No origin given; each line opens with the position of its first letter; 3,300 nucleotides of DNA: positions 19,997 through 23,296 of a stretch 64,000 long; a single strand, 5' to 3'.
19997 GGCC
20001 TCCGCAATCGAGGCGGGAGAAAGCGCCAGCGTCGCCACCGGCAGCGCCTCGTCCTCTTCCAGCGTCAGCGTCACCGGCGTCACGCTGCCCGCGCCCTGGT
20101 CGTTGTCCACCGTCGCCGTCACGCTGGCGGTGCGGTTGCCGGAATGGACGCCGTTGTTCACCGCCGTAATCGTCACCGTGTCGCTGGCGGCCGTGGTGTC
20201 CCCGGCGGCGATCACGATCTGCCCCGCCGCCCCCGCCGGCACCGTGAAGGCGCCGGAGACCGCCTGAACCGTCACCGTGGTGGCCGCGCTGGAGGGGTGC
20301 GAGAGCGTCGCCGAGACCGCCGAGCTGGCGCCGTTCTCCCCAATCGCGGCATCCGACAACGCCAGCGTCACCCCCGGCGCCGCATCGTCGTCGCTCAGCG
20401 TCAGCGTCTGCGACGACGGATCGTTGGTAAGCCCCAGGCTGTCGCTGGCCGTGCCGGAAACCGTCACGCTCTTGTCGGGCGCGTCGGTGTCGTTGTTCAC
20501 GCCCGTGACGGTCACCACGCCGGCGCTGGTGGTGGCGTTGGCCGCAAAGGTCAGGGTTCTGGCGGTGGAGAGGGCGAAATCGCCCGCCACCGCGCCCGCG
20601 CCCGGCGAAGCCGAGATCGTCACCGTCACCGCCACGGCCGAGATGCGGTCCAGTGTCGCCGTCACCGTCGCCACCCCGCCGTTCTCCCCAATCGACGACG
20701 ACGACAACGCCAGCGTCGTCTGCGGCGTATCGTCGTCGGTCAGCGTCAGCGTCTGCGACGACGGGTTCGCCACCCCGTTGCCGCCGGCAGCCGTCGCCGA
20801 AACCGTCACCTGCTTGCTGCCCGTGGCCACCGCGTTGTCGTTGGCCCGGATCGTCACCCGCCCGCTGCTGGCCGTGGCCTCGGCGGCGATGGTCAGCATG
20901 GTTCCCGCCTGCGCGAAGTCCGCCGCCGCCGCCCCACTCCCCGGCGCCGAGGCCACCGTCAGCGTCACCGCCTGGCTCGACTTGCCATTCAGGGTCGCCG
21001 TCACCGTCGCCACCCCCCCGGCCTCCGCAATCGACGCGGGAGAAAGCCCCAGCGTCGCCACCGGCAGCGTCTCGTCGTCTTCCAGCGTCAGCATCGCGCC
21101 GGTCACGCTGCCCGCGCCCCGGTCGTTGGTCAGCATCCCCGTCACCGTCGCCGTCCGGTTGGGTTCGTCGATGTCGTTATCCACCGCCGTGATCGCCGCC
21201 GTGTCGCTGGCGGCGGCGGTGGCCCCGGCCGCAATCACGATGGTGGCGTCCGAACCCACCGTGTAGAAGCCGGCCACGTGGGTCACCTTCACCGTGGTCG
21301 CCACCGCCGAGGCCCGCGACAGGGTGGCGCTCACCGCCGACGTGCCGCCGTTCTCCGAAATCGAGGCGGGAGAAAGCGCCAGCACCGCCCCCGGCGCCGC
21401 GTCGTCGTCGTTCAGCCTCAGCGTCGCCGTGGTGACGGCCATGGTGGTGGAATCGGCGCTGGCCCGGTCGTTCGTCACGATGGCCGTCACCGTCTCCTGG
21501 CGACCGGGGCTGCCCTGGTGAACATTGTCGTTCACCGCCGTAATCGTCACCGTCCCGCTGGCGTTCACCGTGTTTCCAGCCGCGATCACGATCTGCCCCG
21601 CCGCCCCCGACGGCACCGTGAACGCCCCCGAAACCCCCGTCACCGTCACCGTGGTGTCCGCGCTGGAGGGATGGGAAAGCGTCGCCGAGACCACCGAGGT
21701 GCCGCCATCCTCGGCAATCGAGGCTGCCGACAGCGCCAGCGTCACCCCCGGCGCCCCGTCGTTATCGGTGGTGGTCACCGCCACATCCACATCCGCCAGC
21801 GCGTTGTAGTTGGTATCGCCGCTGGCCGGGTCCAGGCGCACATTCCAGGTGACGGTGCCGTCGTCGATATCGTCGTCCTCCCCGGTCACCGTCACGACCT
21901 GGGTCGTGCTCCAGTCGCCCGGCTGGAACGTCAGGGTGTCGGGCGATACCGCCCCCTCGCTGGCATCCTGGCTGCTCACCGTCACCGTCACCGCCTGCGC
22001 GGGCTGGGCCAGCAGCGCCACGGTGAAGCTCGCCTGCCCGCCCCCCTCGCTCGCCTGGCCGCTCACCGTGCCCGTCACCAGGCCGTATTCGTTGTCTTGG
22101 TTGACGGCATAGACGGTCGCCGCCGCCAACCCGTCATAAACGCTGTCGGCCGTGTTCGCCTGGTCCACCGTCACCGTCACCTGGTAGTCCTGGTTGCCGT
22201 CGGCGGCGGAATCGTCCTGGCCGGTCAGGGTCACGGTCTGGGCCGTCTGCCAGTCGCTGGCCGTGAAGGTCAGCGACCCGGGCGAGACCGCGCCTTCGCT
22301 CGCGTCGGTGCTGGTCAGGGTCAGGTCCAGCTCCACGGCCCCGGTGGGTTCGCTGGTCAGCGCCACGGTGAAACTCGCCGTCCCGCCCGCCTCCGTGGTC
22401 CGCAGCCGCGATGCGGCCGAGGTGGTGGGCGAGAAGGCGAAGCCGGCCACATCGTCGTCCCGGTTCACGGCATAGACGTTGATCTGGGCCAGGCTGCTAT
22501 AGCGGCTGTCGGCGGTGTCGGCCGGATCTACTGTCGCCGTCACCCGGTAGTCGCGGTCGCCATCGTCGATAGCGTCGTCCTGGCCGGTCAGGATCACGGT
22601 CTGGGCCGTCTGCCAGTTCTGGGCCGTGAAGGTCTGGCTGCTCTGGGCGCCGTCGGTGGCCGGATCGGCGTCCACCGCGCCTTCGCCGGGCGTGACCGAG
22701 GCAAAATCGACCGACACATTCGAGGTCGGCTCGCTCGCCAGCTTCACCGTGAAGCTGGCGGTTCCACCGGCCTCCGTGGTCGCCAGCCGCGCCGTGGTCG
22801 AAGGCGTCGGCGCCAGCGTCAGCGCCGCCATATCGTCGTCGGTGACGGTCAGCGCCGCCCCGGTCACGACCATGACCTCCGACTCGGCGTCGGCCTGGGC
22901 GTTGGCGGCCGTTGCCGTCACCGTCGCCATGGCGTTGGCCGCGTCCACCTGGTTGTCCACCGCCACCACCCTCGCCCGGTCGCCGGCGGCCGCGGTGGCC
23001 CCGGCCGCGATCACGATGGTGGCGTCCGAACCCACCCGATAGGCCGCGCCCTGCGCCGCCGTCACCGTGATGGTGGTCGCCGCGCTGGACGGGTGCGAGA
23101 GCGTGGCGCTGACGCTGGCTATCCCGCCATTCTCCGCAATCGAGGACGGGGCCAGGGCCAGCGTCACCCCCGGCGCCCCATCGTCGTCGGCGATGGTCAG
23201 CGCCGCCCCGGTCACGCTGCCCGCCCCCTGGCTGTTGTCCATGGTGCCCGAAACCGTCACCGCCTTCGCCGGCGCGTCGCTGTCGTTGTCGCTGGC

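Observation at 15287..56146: One uninterrupted ~40.8-kb ORF encoding a ~13,600-aa protein, among the largest bacterial proteins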

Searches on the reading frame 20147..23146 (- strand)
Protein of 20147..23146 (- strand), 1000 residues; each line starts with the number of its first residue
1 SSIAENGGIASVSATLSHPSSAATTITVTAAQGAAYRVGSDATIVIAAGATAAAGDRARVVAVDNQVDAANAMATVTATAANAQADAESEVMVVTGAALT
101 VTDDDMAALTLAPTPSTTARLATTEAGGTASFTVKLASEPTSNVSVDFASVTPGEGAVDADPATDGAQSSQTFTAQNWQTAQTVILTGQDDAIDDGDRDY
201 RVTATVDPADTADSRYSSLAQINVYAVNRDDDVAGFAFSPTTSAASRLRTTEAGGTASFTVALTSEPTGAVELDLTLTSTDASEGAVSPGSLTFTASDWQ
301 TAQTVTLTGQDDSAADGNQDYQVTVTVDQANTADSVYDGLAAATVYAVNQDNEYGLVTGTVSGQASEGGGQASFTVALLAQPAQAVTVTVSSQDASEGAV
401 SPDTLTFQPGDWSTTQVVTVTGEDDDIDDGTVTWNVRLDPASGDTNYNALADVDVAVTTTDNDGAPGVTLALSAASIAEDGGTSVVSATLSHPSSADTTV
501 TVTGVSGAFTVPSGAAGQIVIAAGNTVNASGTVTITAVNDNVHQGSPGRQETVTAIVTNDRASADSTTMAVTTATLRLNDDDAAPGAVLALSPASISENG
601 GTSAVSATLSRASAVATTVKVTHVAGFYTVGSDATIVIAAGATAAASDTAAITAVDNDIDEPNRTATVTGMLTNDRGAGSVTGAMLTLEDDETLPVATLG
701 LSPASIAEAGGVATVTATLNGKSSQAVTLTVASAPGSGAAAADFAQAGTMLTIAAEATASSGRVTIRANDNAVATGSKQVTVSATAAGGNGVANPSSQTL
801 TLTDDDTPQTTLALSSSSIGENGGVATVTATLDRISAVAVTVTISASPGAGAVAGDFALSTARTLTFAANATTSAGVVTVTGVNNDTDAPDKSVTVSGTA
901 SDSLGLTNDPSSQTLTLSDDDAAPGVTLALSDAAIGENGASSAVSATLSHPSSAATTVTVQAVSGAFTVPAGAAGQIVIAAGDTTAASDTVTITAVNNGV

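Call 5: search_protein_families(library=pfam, proteins=[window:20147-23146:-], max_evalue=0.01)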
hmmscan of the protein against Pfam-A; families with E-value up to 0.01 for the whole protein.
window:20147-23146:- (1000 aa): 1 family
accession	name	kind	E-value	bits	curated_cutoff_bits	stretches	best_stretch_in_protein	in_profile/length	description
PF19492.4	DUF6027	-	0.0035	18.1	25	0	457-535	5-83/134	Family of unknown function (DUF6027)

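Call 11: search_protein_families(library=ncbifam, proteins=[window:20147-23146:-], max_evalue=1)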
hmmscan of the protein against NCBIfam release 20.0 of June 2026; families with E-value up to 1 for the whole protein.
window:20147-23146:- (1000 aa): 2 families
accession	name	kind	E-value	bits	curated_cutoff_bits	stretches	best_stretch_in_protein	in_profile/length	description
NF041740.1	choice_anch_T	equivalog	0.0049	16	70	2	254-336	46-129/259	choice-of-anchor T family protein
TIGR00999.1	8a0102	subfamily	0.064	12.4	319.3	1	20-93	127-197/271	CzcB/NccB family metal efflux transporter periplasmic adaptor subunit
